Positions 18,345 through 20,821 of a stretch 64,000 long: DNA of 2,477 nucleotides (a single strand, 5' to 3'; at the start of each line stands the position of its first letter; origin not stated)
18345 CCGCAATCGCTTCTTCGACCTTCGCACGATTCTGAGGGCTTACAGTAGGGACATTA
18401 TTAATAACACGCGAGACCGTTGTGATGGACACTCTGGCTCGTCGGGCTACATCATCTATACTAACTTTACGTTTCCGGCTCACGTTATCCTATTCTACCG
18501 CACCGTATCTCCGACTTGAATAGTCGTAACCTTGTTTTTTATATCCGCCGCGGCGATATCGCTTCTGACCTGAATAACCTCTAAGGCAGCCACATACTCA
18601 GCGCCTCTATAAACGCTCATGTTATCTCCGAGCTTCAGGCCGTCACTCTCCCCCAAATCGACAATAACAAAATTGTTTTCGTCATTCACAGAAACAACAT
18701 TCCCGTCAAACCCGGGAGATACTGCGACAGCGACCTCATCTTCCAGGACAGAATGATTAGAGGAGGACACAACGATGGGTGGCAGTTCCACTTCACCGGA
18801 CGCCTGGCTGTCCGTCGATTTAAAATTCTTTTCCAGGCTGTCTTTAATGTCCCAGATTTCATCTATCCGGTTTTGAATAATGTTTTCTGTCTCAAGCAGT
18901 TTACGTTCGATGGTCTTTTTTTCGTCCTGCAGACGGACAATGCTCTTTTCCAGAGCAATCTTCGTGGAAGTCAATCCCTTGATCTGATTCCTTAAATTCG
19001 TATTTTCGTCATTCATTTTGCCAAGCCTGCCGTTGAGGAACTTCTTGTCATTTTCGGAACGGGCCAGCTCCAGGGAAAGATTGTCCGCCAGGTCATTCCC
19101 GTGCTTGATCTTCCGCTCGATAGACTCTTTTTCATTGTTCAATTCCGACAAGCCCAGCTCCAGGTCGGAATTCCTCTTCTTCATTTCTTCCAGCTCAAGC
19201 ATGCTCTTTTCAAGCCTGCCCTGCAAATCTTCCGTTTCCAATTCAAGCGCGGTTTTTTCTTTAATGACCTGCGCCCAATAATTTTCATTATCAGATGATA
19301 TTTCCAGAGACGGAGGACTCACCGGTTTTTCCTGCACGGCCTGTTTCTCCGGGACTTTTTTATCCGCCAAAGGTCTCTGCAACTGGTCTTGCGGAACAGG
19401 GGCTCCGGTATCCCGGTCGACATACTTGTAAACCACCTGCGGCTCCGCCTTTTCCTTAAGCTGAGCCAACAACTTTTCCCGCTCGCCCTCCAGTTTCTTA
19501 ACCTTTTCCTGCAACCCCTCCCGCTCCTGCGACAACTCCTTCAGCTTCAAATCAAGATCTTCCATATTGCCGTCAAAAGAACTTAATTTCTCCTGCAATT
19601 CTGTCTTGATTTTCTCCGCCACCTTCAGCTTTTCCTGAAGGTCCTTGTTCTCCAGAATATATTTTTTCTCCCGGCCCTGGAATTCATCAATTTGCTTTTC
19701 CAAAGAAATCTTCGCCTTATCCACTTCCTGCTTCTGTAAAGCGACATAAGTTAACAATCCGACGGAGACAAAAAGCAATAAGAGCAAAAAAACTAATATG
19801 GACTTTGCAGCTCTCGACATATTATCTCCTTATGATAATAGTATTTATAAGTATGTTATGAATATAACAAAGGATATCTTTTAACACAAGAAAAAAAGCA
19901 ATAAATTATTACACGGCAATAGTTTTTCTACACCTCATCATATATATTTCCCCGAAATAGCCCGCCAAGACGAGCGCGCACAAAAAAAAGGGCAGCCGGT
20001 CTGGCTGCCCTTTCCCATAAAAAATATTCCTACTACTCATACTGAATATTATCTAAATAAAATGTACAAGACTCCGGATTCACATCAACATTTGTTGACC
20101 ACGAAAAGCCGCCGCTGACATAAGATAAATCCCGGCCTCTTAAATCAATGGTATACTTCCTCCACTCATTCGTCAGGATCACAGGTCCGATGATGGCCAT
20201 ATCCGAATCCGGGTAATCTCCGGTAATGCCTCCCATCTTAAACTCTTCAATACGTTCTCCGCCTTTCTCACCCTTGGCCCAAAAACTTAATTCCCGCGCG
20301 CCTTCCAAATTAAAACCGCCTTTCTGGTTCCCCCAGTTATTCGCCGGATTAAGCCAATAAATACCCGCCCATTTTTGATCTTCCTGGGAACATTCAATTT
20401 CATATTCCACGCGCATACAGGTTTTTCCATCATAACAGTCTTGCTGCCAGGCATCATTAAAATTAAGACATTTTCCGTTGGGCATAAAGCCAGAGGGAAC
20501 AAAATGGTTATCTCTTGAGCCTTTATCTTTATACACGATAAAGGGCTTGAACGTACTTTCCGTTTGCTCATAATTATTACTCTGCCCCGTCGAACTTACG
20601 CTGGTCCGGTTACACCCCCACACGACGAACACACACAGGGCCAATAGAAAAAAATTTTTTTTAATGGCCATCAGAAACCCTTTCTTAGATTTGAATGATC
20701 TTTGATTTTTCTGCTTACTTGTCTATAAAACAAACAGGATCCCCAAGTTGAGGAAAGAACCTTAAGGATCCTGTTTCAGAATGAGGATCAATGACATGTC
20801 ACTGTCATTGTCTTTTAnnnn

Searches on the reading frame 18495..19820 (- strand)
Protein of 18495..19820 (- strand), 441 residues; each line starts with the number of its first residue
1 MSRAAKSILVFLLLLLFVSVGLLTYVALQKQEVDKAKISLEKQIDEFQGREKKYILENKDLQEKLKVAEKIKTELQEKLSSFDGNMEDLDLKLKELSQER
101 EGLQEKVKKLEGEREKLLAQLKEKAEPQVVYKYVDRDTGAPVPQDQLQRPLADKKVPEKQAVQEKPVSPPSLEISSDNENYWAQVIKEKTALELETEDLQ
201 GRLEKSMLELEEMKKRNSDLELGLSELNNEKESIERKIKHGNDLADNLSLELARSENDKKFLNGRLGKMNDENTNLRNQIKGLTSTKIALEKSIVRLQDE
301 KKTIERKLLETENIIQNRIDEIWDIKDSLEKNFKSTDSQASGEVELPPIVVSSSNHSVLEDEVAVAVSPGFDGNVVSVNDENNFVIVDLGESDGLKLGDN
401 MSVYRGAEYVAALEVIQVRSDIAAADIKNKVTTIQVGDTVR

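Call 3: search_protein_families(library=pfam, proteins=[window:18495-19820:-], max_evalue=1)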
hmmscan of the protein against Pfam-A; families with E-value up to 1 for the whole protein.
window:18495-19820:- (441 aa): 13 families
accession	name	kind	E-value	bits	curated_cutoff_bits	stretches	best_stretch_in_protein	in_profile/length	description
PF16538.11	FlgT_C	-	0.0003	21.6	27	1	383-408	2-27/77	Flagellar assembly protein T, C-terminal domain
PF11932.13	DUF3450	-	0.00075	19.3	32.6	2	183-248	33-98/241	Protein of unknown function (DUF3450)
PF13851.11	GAS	-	0.0023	17.8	32.3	1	209-317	34-138/200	Growth-arrest specific micro-tubule binding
PF04977.20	DivIC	-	0.0027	17.9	28.9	1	78-116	18-56/80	Septum formation initiator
PF08614.16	ATG16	-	0.0031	18.1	33.7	2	248-322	86-160/200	Autophagy protein 16 (ATG16)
PF05557.18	MAD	-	0.007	15.2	30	1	39-122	280-363/661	Mitotic checkpoint protein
PF14662.11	KASH_CCD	-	0.013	16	43.3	1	37-123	24-106/191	Coiled-coil region of CCDC155 or KASH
PF06818.20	Fez1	-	0.016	16.1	34.4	1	57-207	39-149/199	Fez1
PF10473.14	CENP-F_leu_zip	-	0.031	14.8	34.5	1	245-335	26-112/140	Leucine-rich repeats of kinetochore protein Cenp-F/LEK1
PF17675.6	APG6_N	-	0.036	14.9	45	0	185-241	72-128/132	Apg6 coiled-coil region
PF05911.16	FPP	-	0.041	12.6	40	1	28-103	78-153/871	Filament-like plant protein, long coiled-coil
PF19220.6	Rod_CreS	-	0.059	12.8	100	2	204-324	23-146/359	Crescentin, rod domain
PF20492.3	ERM_helical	-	0.31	11.6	40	1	227-321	4-98/120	Ezrin/radixin/moesin, alpha-helical domain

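Call 88: search_protein_families(library=pfam, proteins=[window:18495-19820:-], max_evalue=0.1)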
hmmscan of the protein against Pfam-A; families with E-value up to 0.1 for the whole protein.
window:18495-19820:- (441 aa): 12 families
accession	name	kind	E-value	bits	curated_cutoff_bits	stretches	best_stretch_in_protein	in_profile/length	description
PF16538.11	FlgT_C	-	0.0003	21.6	27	0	383-408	2-27/77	Flagellar assembly protein T, C-terminal domain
PF11932.13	DUF3450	-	0.00075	19.3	32.6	0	183-248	33-98/241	Protein of unknown function (DUF3450)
PF13851.11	GAS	-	0.0023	17.8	32.3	1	209-317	34-138/200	Growth-arrest specific micro-tubule binding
PF04977.20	DivIC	-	0.0027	17.9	28.9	0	78-116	18-56/80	Septum formation initiator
PF08614.16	ATG16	-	0.0031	18.1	33.7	0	248-322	86-160/200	Autophagy protein 16 (ATG16)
PF05557.18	MAD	-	0.007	15.2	30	1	39-122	280-363/661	Mitotic checkpoint protein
PF14662.11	KASH_CCD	-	0.013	16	43.3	0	37-123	24-106/191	Coiled-coil region of CCDC155 or KASH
PF06818.20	Fez1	-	0.016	16.1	34.4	0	57-207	39-149/199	Fez1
PF10473.14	CENP-F_leu_zip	-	0.031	14.8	34.5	0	245-335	26-112/140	Leucine-rich repeats of kinetochore protein Cenp-F/LEK1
PF17675.6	APG6_N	-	0.036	14.9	45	0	185-241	72-128/132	Apg6 coiled-coil region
PF05911.16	FPP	-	0.041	12.6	40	0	28-103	78-153/871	Filament-like plant protein, long coiled-coil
PF19220.6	Rod_CreS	-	0.059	12.8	100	0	204-324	23-146/359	Crescentin, rod domain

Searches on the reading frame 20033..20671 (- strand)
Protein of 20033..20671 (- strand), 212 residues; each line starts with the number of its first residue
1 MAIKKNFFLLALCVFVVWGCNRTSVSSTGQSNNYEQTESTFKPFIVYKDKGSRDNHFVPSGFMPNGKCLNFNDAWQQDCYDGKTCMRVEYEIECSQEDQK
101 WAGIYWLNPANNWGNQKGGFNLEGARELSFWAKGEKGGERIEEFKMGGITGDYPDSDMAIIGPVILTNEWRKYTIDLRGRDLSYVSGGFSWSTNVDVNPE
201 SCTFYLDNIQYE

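Call 3: search_protein_families(library=pfam, proteins=[window:20033-20671:-], max_evalue=1)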
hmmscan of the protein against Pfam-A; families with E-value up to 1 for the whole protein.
window:20033-20671:- (212 aa): 1 family
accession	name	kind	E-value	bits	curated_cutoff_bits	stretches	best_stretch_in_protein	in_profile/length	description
PF07835.17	COX4_pro_2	-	0.3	11.8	22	1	25-45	5-25/46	Bacterial aa3 type cytochrome c oxidase subunit IV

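Call 9: search_protein_families(library=ncbifam, proteins=[window:20033-20671:-], max_evalue=0.01)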
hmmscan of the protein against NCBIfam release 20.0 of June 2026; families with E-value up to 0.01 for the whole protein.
window:20033-20671:- (212 aa): 1 family
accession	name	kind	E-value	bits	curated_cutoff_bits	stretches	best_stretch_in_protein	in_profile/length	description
NF038128.1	choice_anch_J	domain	0.0027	17.9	30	1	120-210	70-161/162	choice-of-anchor J domain-containing protein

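Call 20: search_solved_structures(query=window:20033-20671:-, max_evalue=10)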
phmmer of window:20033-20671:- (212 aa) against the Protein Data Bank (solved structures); distinct sequences matched with E-value up to 10: 0.

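Call 71: search_solved_structures(query=A5, max_evalue=10, show_alignments=1)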
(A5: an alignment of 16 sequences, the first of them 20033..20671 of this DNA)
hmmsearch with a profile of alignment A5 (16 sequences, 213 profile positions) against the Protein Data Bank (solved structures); distinct sequences matched with E-value up to 10: 0.
